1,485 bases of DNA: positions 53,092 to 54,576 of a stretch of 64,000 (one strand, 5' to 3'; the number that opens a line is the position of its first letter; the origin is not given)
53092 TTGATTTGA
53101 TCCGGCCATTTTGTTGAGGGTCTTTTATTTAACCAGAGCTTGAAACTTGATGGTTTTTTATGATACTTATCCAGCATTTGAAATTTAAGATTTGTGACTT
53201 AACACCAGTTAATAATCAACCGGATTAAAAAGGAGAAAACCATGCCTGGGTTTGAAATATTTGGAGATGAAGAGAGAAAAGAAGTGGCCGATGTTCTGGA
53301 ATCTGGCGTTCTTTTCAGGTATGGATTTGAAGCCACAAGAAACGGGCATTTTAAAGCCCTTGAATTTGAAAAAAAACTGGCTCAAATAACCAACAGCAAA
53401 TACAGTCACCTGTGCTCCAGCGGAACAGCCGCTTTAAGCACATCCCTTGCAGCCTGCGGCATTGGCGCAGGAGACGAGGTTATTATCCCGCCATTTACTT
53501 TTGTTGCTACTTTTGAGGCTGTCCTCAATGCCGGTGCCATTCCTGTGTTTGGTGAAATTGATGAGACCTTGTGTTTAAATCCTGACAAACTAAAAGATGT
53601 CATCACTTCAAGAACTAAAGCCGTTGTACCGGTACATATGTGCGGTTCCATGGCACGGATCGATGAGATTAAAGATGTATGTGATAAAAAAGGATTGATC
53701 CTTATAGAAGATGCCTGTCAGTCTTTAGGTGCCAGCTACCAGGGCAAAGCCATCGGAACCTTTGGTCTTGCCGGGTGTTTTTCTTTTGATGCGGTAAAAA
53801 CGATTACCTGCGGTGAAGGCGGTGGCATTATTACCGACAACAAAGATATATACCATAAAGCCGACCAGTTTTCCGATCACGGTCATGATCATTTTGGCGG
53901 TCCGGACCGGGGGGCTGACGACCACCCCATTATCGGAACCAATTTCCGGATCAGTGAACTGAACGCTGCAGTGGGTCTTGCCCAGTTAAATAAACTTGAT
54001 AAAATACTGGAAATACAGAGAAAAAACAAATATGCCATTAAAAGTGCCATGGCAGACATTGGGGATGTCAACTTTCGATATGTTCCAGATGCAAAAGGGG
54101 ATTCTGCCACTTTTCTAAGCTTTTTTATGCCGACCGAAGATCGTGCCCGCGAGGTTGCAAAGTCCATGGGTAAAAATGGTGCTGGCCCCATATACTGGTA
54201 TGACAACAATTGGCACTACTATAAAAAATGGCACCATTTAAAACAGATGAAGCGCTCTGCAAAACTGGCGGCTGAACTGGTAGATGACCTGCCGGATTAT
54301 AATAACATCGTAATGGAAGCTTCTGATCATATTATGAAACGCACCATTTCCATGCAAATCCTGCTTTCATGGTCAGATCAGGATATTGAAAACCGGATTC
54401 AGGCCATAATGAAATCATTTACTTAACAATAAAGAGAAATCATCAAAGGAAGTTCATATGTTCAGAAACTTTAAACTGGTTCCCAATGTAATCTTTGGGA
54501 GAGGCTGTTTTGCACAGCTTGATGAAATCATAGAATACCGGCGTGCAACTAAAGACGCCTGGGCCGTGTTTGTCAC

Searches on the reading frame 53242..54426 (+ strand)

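Call 56: search_protein_families(library=pfam, proteins=[window:53242-54426:+])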
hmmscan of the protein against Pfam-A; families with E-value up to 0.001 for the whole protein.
window:53242-54426:+ (394 aa): 4 families
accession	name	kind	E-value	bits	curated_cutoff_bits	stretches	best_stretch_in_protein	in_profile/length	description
PF01041.23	DegT_DnrJ_EryC1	-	1.3e-84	284.9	19.8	1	9-366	5-357/360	DegT/DnrJ/EryC1/StrS aminotransferase family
PF00155.27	Aminotran_1_2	-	5.7e-08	32.8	19.7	1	35-157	39-185/361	Aminotransferase class I and II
PF01053.26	Cys_Met_Meta_PP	-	5e-06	25.8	27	1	28-159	43-175/381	Cys/Met metabolism PLP-dependent enzyme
PF00266.25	Aminotran_5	-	0.00012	21.7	21.5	1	43-163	49-181/371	Aminotransferase class-V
